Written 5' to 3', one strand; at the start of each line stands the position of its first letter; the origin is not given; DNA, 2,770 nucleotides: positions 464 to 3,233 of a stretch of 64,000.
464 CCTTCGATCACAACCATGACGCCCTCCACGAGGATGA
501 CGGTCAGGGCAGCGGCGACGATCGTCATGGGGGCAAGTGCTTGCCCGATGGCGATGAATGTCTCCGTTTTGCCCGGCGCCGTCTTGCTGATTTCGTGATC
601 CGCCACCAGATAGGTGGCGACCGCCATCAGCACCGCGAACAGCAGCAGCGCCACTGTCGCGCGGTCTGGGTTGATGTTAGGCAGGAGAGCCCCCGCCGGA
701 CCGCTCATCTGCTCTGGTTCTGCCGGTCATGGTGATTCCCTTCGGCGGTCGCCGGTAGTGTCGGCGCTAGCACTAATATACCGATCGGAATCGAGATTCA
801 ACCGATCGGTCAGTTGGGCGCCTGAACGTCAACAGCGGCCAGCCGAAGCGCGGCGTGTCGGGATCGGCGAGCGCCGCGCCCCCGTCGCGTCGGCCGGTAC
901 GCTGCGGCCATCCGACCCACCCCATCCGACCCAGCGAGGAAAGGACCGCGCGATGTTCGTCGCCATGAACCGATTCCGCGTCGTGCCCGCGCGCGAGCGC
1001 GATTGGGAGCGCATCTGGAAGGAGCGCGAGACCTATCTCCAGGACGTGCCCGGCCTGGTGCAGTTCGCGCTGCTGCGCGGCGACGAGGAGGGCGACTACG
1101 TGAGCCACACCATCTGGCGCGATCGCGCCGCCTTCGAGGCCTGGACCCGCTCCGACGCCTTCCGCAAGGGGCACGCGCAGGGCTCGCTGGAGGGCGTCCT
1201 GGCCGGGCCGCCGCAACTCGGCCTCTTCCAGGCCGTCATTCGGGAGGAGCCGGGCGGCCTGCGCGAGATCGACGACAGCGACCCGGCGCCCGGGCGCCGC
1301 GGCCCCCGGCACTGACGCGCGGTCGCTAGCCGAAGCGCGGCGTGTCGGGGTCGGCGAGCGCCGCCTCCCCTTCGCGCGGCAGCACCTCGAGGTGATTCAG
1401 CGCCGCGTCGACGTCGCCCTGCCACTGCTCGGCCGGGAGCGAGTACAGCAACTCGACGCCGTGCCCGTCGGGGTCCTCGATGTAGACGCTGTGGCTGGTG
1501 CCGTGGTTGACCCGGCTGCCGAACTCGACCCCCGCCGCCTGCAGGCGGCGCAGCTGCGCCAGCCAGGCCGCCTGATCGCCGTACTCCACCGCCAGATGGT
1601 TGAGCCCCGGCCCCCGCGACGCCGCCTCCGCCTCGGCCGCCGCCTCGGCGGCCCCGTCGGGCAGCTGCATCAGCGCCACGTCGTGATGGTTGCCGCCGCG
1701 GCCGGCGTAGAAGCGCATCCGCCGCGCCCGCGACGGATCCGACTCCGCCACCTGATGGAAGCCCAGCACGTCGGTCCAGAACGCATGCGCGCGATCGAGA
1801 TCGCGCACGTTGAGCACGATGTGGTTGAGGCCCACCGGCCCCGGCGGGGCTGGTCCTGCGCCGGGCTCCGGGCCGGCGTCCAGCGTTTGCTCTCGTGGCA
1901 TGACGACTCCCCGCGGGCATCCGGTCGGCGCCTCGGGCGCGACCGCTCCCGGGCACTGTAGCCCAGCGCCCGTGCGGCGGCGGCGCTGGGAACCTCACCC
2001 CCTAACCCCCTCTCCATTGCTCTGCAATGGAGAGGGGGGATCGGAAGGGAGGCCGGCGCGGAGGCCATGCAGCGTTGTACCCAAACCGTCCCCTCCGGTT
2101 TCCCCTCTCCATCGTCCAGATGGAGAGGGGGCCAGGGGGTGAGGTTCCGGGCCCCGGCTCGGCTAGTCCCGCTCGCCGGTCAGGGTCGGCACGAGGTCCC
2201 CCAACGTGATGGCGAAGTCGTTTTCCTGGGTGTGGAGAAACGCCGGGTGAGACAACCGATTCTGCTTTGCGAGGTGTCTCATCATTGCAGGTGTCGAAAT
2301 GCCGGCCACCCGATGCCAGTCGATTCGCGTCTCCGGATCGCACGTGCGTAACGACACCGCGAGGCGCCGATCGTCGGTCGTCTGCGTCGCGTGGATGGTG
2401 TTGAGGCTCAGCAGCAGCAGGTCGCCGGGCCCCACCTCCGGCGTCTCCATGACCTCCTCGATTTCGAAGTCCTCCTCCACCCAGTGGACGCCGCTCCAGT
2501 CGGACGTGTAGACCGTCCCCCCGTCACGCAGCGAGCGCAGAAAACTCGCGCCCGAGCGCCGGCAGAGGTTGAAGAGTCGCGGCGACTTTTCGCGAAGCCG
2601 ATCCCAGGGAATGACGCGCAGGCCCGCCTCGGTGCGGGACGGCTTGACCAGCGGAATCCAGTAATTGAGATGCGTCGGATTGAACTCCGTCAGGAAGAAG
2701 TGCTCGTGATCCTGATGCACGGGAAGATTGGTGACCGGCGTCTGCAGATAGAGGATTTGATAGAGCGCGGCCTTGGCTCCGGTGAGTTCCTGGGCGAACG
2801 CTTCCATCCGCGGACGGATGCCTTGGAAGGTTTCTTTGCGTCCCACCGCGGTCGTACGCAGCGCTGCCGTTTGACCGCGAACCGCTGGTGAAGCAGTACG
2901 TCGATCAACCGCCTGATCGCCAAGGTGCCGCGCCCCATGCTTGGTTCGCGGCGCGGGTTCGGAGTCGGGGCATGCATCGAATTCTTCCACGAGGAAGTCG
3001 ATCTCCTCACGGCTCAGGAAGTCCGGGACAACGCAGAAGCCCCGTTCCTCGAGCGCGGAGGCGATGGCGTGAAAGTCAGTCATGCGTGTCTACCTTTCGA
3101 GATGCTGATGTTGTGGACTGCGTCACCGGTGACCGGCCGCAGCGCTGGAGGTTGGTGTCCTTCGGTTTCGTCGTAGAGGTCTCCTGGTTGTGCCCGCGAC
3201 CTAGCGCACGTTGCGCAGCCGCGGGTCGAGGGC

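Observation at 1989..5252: Family of inverted-repeat-bounded palindromic repeats (MITE/REP-like) with a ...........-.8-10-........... hairpin core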

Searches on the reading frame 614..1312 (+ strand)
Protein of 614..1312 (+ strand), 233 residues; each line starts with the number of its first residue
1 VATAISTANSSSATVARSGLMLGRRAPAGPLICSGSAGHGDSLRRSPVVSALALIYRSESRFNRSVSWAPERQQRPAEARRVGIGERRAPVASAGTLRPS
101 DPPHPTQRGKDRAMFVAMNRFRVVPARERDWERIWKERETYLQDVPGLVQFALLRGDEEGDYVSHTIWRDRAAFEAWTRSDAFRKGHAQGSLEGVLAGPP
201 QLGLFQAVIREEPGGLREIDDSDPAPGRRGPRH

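Call 91: search_protein_families(library=pfam, alignment_id=A4, max_evalue=0.00001)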
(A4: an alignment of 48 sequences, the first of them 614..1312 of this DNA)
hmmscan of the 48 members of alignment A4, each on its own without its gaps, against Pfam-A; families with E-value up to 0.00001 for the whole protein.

A. member 1, window:614-1312:+ (233 aa): 1 family
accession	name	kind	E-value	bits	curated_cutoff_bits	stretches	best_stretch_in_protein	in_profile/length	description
PF03992.22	ABM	-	1.5e-17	64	23.1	1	114-188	1-77/78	Antibiotic biosynthesis monooxygenase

B. families by the number of members that match (of 48 scanned): 64 families (the first 25 are shown)
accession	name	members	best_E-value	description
PF00378.25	ECH_1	6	1.1e-58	Enoyl-CoA hydratase/isomerase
PF16113.10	ECH_2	6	6.9e-41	Enoyl-CoA hydratase/isomerase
PF00296.26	Bac_luciferase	2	1.8e-52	Luciferase-like monooxygenase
PF00496.27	SBP_bac_5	2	4.5e-50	Bacterial extracellular solute-binding proteins, family 5 Middle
PF00528.27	BPD_transp_1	2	1.8e-48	Binding-protein-dependent transport system inner membrane component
PF02515.22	CoA_transf_3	1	4.7e-108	CoA-transferase family III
PF11376.13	DUF3179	1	4.1e-103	Protein of unknown function (DUF3179)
PF01032.23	FecCD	1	4.7e-88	FecCD transport family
PF00501.34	AMP-binding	1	3.3e-83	AMP-binding enzyme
PF01262.27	AlaDh_PNT_C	1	2.1e-74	Alanine dehydrogenase/PNT, C-terminal domain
PF00291.31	PALP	1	4.4e-69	Pyridoxal-phosphate dependent enzyme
PF02586.19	SRAP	1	6.1e-61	SOS response associated peptidase (SRAP)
PF07859.19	Abhydrolase_3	1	1.8e-52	alpha/beta hydrolase fold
PF01555.25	N6_N4_Mtase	1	1.4e-49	DNA methylase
PF05222.21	AlaDh_PNT_N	1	2.7e-47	Alanine dehydrogenase/PNT, N-terminal domain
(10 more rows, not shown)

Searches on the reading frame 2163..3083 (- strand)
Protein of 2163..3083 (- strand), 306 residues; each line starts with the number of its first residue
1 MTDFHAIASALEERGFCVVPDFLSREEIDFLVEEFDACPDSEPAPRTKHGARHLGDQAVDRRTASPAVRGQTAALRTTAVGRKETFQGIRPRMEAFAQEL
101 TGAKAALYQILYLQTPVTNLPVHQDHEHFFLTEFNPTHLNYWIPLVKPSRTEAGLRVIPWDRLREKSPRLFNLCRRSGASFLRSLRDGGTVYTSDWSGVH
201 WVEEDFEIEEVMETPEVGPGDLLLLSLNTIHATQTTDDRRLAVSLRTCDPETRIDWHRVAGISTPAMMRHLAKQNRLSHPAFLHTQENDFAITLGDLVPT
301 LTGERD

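Call 36: search_protein_families(library=pfam, proteins=[window:2163-3083:-], max_evalue=0.01)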
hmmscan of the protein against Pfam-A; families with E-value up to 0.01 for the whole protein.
window:2163-3083:- (306 aa): 1 family
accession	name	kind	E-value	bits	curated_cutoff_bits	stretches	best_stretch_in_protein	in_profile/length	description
PF05721.19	PhyH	-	5.2e-12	46.9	22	1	12-240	2-211/213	Phytanoyl-CoA dioxygenase (PhyH)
